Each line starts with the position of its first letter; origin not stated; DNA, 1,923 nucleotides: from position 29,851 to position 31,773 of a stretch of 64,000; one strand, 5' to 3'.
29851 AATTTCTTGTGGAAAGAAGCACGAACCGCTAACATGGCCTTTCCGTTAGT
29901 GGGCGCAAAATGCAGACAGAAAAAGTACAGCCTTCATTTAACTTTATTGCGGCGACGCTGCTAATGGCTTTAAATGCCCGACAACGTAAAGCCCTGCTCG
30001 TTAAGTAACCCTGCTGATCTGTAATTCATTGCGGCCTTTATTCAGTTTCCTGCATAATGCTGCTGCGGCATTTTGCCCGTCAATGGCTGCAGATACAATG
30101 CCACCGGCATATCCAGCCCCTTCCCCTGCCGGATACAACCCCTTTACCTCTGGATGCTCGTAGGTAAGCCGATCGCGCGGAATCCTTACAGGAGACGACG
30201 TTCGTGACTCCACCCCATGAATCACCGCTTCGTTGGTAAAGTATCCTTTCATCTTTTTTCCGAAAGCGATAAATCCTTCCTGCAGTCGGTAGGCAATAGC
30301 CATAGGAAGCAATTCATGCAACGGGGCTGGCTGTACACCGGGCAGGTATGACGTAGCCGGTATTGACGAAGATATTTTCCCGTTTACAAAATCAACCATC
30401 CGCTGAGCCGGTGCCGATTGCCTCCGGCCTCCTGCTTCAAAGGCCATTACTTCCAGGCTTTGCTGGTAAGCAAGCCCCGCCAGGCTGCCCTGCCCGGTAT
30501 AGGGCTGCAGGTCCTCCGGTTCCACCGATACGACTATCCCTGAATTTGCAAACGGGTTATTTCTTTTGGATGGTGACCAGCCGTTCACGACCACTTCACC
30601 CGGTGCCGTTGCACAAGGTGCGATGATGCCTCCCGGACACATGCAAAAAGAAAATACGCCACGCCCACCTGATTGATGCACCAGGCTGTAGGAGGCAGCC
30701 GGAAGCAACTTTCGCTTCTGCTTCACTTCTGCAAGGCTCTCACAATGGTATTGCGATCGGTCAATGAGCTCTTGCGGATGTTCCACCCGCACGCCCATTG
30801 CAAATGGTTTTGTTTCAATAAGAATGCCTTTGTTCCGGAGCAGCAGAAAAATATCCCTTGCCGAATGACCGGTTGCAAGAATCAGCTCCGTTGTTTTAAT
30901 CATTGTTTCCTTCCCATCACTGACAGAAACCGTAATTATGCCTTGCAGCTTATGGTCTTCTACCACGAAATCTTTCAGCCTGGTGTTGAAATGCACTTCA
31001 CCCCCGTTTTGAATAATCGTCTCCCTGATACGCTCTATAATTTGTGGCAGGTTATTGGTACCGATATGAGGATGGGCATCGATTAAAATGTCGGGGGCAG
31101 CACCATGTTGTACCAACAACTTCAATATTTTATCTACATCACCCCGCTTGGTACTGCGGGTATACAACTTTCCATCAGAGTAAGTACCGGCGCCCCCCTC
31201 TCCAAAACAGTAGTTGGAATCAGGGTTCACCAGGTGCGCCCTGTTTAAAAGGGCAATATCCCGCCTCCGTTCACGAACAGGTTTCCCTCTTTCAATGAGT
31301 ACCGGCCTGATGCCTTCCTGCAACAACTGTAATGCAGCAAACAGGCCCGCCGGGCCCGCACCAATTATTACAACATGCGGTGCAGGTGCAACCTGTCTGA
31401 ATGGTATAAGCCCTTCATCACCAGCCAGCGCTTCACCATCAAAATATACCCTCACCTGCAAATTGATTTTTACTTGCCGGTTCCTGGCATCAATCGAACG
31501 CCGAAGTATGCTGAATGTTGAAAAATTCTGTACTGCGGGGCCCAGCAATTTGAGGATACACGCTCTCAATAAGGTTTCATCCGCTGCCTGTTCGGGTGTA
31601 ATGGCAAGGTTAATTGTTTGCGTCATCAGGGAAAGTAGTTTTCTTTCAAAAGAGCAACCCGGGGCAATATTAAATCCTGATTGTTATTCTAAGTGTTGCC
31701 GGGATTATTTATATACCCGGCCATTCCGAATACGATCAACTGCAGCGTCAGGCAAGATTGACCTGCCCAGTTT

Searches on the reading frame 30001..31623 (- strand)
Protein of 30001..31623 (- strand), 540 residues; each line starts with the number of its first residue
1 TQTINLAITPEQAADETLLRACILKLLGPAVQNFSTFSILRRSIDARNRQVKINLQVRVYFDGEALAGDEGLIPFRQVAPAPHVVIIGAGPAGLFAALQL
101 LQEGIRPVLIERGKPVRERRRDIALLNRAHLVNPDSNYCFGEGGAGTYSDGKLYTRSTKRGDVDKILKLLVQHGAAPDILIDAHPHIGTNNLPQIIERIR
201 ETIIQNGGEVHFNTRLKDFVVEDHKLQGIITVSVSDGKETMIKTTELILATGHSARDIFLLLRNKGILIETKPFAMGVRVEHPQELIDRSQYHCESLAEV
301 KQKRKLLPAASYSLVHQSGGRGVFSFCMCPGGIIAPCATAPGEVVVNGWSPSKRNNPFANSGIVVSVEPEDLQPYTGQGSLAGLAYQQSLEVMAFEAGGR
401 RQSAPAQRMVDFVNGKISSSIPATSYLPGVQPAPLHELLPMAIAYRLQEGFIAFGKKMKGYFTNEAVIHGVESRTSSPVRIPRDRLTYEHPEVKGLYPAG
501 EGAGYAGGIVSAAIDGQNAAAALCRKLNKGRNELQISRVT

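Call 70: search_protein_families(library=pfam, proteins=[window:30001-31623:-], max_evalue=1e-10)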
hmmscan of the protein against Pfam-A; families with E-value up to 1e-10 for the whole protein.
window:30001-31623:- (540 aa): 2 families
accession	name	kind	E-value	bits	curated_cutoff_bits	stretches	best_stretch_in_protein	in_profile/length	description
PF21688.3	FAD-depend_C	-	9.9e-72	241.7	27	1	273-475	1-197/197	FAD-dependent protein, C-terminal domain-like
PF01266.30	DAO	-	4.1e-11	43.5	27.9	0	83-114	1-33/353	FAD dependent oxidoreductase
